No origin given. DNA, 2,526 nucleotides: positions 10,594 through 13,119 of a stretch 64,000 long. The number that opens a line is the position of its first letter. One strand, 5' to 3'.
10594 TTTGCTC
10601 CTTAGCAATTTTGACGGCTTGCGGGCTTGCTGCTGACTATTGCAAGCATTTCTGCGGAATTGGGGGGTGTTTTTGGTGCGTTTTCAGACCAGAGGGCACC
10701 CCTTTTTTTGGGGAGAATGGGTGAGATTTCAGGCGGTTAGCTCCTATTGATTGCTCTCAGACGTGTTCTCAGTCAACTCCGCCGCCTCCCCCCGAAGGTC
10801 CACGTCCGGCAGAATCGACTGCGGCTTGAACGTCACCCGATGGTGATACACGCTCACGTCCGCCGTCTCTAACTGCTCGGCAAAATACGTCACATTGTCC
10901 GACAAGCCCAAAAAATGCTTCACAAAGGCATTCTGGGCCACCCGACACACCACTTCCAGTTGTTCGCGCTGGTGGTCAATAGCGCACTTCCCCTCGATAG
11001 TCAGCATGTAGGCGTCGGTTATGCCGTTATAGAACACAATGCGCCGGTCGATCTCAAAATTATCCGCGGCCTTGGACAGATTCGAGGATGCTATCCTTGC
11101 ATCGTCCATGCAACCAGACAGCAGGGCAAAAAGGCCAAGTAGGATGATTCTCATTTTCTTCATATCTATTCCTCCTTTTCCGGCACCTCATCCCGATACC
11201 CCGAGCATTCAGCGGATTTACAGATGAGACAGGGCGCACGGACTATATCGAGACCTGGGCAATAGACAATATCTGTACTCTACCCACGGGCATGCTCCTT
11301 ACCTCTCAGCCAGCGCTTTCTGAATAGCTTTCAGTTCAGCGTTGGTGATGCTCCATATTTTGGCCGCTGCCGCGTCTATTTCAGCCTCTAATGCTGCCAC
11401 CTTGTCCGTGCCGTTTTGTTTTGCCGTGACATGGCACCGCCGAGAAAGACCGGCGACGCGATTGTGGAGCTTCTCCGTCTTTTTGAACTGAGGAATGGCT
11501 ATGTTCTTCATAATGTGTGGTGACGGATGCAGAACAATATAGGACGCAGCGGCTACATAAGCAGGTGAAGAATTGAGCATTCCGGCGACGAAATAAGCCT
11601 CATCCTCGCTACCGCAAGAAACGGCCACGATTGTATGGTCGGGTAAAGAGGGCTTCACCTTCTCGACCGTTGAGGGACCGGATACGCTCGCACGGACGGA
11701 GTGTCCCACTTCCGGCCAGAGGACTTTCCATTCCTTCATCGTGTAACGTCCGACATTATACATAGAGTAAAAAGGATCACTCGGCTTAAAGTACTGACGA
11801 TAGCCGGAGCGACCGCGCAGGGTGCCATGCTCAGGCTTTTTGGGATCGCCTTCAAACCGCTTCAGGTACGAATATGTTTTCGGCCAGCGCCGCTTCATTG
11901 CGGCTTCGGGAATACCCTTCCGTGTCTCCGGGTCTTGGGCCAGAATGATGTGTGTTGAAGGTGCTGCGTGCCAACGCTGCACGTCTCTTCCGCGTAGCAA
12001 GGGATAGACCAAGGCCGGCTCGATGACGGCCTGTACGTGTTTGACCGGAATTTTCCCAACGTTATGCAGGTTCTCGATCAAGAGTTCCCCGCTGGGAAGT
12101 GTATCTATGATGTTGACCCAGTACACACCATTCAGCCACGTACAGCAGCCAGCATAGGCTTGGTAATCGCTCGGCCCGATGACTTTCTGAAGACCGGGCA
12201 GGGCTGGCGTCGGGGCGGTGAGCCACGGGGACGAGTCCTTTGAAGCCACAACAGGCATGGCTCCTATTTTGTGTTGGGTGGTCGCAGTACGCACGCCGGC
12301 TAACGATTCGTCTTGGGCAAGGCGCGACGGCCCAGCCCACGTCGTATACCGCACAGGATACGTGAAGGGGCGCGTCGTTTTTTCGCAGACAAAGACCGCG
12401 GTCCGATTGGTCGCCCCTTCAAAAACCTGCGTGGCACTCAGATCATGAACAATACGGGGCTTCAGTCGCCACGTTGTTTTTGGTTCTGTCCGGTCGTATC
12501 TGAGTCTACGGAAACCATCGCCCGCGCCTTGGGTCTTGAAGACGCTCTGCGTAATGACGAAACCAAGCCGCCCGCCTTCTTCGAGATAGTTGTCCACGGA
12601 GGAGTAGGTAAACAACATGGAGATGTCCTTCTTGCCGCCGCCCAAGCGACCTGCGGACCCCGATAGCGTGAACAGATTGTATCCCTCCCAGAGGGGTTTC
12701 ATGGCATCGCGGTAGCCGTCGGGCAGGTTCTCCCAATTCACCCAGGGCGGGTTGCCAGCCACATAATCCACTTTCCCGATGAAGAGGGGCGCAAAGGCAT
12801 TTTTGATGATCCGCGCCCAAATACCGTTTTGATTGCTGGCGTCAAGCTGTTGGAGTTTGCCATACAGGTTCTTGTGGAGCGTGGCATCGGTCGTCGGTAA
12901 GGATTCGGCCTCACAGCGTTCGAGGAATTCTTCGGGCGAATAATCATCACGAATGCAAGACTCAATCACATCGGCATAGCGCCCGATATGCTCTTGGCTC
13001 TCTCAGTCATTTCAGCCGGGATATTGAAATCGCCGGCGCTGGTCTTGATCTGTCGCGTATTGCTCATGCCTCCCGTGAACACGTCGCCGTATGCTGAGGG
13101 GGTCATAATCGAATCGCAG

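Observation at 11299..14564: Type IIG restriction-modification enzyme split into two ORFs inside the methyltransferase domain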

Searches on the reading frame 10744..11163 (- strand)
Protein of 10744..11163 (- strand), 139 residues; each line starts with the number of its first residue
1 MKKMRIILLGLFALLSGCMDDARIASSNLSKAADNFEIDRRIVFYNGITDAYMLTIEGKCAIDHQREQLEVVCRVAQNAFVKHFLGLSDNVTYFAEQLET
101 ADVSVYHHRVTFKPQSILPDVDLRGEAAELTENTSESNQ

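Call 3: search_protein_families(library=pfam, proteins=[window:10744-11163:-], max_evalue=0.01)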
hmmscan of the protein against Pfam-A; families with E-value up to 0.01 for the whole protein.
window:10744-11163:- (139 aa): 1 family
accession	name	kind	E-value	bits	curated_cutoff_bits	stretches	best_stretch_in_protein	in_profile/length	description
PF25682.1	Phage_VG64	-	8.9e-51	171.4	27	1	5-124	8-127/127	Mycobacterium phage VG64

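Call 20: search_protein_families(library=padloc, proteins=[window:10744-11163:-], max_evalue=0.01)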
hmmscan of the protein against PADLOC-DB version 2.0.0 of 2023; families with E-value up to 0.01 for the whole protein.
window:10744-11163:- (139 aa): 0 families

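Call 48: find_homologous_proteins(query=window:10744-11163:-, max_evalue=0.00001)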
Query window:10744-11163:- (139 aa): 7756 proteins with E <= 0.00001 among 8000 candidates; the best 120 are listed.
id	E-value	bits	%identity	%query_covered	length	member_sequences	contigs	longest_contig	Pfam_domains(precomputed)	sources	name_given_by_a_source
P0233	4.1e-85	300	100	100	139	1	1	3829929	PF25682.2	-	-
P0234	1.8e-62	227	74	98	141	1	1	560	PF25682.2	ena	-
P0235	2.5e-62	226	74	100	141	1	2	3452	PF25682.2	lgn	-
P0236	5.8e-62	225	73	100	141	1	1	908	PF25682.2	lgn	-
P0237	1.1e-61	224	72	100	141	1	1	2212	PF25682.2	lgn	-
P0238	1.2e-61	224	78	88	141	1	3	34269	PF25682.2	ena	-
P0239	1.3e-61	224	73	100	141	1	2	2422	PF25682.2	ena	-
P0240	1.4e-61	224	72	100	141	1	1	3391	PF25682.2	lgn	-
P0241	1.5e-61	224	72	100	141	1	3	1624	PF25682.2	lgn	-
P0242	1.9e-61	223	72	100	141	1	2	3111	PF25682.2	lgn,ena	-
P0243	2.0e-61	223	71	100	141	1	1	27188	PF25682.2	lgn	-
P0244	2.0e-61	223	82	90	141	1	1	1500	PF25682.2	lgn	-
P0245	2.0e-61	223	72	100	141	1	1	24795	PF25682.2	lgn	-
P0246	2.2e-61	223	73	100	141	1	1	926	PF25682.2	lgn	-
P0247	2.5e-61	223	72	100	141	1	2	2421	PF25682.2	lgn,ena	-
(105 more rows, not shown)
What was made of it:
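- Tried and rejected: Protein search with the lipoprotein (call 48).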

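Call 61: search_protein_families(library=ncbifam, proteins=[window:10744-11163:-], max_evalue=0.01)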
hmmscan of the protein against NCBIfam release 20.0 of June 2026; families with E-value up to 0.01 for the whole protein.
window:10744-11163:- (139 aa): 0 families

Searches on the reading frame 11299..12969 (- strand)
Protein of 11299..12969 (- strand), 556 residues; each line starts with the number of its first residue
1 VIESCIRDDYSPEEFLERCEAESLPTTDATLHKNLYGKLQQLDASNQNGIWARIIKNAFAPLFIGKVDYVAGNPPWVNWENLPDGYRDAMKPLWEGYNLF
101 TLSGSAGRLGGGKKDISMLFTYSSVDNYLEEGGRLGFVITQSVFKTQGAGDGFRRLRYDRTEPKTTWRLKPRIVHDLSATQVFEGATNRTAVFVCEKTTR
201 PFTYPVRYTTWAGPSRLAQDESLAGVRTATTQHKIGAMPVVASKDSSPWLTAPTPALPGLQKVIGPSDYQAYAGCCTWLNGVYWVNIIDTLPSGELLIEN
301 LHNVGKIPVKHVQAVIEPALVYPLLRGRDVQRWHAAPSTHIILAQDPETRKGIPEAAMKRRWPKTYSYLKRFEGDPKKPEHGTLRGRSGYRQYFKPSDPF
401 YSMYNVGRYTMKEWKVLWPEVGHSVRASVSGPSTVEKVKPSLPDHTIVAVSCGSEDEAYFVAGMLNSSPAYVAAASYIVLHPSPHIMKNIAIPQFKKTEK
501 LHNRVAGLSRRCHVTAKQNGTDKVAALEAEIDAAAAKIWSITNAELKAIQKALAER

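Call 3: search_protein_families(library=pfam, proteins=[window:11299-12969:-], max_evalue=0.01)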
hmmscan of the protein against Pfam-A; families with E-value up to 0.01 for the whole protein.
window:11299-12969:- (556 aa): 1 family
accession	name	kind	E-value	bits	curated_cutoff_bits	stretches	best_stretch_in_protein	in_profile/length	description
PF07669.17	Eco57I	-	2.1e-07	31.6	25.3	1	39-158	49-151/171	Eco57I restriction-modification methylase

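Call 4: search_protein_families(library=ncbifam, proteins=[window:11299-12969:-], max_evalue=0.01)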
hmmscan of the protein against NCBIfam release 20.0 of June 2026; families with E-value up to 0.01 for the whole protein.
window:11299-12969:- (556 aa): 0 families

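Call 5: search_protein_families(library=padloc, proteins=[window:11299-12969:-], max_evalue=0.01)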
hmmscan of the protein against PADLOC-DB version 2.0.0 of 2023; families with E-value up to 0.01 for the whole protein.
window:11299-12969:- (556 aa): 8 families
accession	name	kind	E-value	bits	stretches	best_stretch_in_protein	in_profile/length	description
PDLC03630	REase_MTase_IIG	-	1.1e-166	554.5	1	2-554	535-1096/1100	Type IIG restriction enzyme-methyltransferase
PDLC03580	REase_II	-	1.3e-133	445.1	1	2-555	546-1100/1112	Type II restriction enzyme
PDLC03625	REase_MTase_IIG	-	7.7e-53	177.5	1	27-532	583-1100/1109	Type IIG restriction enzyme-methyltransferase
PDLC03335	MTase_II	-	1.8e-08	31.6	1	64-372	191-463/607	Type II methyltransferase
PDLC03310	MTase_II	-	4.9e-06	23.6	1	315-478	307-454/475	Type II methyltransferase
PDLC03248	MTase_II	-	0.00021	18.2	1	63-193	82-192/521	Type II methyltransferase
PDLC03347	MTase_II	-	0.00057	16.7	0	491-549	419-477/488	Type II methyltransferase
PDLC03313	MTase_II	-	0.00067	16.3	1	64-168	142-231/563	Type II methyltransferase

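Call 13: find_encoding_contigs(protein=window:11299-12969:-, flank=10000, max_places=10)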
Protein window:11299-12969:- (556 aa): no gene with exactly this product is on record in the collection.

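Call 37: find_homologous_proteins(query=window:11299-12969:-, max_evalue=1e-20)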
Query window:11299-12969:- (556 aa): 1459 proteins with E <= 1e-20 among 8000 candidates; the best 120 are listed.
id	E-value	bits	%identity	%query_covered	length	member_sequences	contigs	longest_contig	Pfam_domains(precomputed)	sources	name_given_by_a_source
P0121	0.0e+0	1303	100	100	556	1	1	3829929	PF07669.18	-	-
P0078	8.6e-295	997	76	100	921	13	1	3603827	PF02384.23,PF07669.18,PF01170.25,PF20473.5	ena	-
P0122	2.0e-285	966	76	96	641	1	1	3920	PF07669.18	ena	-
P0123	3.2e-272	923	73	100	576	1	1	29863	PF07669.18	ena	-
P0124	5.7e-272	922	76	95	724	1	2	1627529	PF02384.23,PF07669.18,PF01170.25,PF20473.5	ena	-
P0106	1.2e-267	908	71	100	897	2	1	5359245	PF02384.23,PF07669.18,PF01170.25,PF20473.5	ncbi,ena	-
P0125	1.8e-257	874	69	100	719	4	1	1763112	PF02384.23,PF07669.18,PF01170.25,PF20473.5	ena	-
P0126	6.5e-256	869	67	100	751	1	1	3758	PF02384.23,PF07669.18,PF20473.5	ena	-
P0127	6.2e-254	862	68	98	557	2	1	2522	PF07669.18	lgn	-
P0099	3.6e-246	837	67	100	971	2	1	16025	PF02384.23,PF07669.18,PF01170.25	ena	-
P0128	1.6e-241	821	64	100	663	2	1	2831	PF07669.18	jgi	jgi:hypothetical protein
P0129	1.2e-238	812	64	100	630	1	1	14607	PF07669.18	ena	-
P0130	4.5e-238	810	63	99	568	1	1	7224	-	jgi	jgi:hypothetical protein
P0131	1.5e-237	808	67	92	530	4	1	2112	PF07669.18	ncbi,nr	ncbi:MAG TPA: SAM-dependent DNA methyltransferase, partial [bacterium]|nr:SAM-dependent DNA methyltr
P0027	4.2e-237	807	83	74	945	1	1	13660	PF02384.23,PF07669.18,PF20473.5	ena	-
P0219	3.9e-160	553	48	99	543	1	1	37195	PF07669.18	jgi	-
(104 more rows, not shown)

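Call 39: find_encoding_contigs(protein=P0123, flank=6000, max_places=2)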
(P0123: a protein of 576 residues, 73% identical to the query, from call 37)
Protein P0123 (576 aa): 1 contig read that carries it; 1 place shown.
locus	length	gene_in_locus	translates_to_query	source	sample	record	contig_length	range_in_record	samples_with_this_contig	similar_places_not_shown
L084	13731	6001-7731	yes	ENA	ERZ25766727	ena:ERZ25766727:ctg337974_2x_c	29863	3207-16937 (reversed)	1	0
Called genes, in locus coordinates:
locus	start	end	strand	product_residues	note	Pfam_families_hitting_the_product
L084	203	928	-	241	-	-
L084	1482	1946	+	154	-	PF05713:MobC (weak)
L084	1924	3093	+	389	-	PF03432:Relaxase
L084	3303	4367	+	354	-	PF03090:Replicase, PF08708:PriCT_1 (weak)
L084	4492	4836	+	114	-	-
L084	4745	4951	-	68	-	-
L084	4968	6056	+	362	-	PF02384:N6_Mtase, PF01170:UPF0020 (weak)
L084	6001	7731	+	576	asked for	PF07669:Eco57I (weak)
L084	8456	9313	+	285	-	-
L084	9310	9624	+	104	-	-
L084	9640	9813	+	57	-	-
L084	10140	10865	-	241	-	-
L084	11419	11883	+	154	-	PF05713:MobC (weak)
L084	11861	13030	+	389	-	PF03432:Relaxase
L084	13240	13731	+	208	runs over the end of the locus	PF03090:Replicase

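Call 40: find_encoding_contigs(protein=P0219, flank=6000, max_places=2)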
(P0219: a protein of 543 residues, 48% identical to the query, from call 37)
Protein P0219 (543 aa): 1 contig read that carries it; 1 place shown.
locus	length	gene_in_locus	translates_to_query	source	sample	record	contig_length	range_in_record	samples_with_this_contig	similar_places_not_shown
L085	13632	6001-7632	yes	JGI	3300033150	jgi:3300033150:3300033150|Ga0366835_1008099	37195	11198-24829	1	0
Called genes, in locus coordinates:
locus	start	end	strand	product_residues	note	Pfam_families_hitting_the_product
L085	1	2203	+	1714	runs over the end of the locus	PF01546:Peptidase_M20 (weak), PF04389:Peptidase_M28, PF13485:Peptidase_MA_2 (faint), PF04389:Peptidase_M28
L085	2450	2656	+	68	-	PF18506:RelB-like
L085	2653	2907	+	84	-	PF05016:ParE_toxin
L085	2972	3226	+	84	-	-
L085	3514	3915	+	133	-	PF04255:DUF433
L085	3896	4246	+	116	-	PF18480:DUF5615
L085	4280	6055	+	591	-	PF02384:N6_Mtase (weak)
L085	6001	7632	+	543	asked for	PF07669:Eco57I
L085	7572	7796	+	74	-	-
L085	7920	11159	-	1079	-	PF05762:VWA_CoxE (faint), PF13519:VWA_2, PF00092:VWA, PF13519:VWA_2, PF13768:VWA_3, PF07090:GATase1_like, PF00630:Filamin (weak)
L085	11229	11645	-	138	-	PF05635:23S_rRNA_IVP, PF22296:bAvd (weak)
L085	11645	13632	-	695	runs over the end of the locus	PF07584:BatA, PF13519:VWA_2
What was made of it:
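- On Naturally split (two-subunit) RM enzyme: The nearest case, L085, is an independent frameshift 15-30 residues away (call 40).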

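Call 41: find_encoding_contigs(protein=P0121, flank=10000, max_places=4)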
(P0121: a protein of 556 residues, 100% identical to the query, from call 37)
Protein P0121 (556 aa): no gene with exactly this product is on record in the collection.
